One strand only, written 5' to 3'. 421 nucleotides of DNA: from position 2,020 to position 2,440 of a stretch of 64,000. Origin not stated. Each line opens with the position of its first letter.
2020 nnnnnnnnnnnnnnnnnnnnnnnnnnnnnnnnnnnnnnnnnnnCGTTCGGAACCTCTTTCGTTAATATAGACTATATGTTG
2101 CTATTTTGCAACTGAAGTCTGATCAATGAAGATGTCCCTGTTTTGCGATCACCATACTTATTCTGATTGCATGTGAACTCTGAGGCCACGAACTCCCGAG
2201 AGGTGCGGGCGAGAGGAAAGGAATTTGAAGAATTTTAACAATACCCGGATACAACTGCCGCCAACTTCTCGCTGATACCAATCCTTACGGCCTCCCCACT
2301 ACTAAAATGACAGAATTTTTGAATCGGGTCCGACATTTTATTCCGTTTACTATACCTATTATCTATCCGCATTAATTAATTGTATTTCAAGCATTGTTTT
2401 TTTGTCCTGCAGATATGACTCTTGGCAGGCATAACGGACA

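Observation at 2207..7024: The whole Cys-rich/repeat-domain cassette is bracketed by 40-nt direct repeats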

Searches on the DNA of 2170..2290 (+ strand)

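Call 39: search_dna_similar(query=window:2170-2290:+, collection=plasmids, mode=distant, max_evalue=1, max_rows=10)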
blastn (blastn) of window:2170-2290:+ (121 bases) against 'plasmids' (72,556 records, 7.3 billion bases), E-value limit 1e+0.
No match.

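Call 40: search_dna_similar(query=window:2170-2290:+, collection=phages, mode=distant, max_evalue=1, max_rows=10)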
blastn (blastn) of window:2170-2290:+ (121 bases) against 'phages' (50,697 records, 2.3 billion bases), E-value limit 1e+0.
Records with a match: 13; places in all: 13; records where one place covers at least 80% of the query: 0.
Best place of each record, by identity: >=99% 1; 80-90% 12.
By first word of the organism name: Enterobacteria 7; Streptococcus 5; Escherichia 1.
By host as written in the record: Streptococcus oralis 2; Streptococcus oralis SK143 1; Streptococcus infantis 23TH 1; Escherichia coli IMT_9698, serovar:K1 1; Escherichia coli Delta-58, serovar:K1 1; Escherichia coli Delta-105, serovar:K1 1; Escherichia coli IMT_5155, serovar:K1 1; Escherichia coli IMT_2470, serovar:K1 1; and 4 more.
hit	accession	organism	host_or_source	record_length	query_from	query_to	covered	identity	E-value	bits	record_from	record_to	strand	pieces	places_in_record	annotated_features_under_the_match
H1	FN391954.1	Streptococcus phage PH10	Streptococcus oralis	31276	42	77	30%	86.1%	3e-2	44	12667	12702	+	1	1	hypothetical protein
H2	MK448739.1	Streptococcus phage Javan363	Streptococcus oralis SK143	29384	42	77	30%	86.1%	3e-2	44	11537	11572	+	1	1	none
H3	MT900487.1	Streptococcus phage 23TH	Streptococcus infantis 23TH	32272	42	77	30%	86.1%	3e-2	44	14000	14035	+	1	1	homing endonuclease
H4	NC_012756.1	Streptococcus phage PH10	Streptococcus oralis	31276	42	77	30%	86.1%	3e-2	44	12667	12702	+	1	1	HNH endonuclease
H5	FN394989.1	Enterobacteria phage CUS-3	Escherichia coli IMT_9698, serovar:K1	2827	76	104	24%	89.7%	3e-1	40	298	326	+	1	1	terminase: phage terminase small subunit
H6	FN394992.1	Enterobacteria phage CUS-3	Escherichia coli Delta-58, serovar:K1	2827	76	104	24%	89.7%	3e-1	40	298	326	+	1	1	terminase: phage terminase small subunit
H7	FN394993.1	Enterobacteria phage CUS-3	Escherichia coli Delta-105, serovar:K1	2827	76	104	24%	89.7%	3e-1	40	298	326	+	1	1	terminase: phage terminase small subunit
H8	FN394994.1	Enterobacteria phage CUS-3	Escherichia coli IMT_5155, serovar:K1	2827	76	104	24%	89.7%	3e-1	40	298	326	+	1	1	terminase: phage terminase small subunit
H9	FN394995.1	Enterobacteria phage CUS-3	Escherichia coli IMT_2470, serovar:K1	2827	76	104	24%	89.7%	3e-1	40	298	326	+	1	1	terminase: phage terminase small subunit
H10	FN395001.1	Enterobacteria phage CUS-3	Escherichia coli A285, serovar:K1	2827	76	104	24%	89.7%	3e-1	40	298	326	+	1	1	terminase: phage terminase small subunit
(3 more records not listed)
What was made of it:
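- Tried and rejected: blastn of the left copy with flanks against plasmids gave no hit, and against phages only chance-level hits (E 0.03-0.3) in unrelated coding genes (calls 39, 40).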
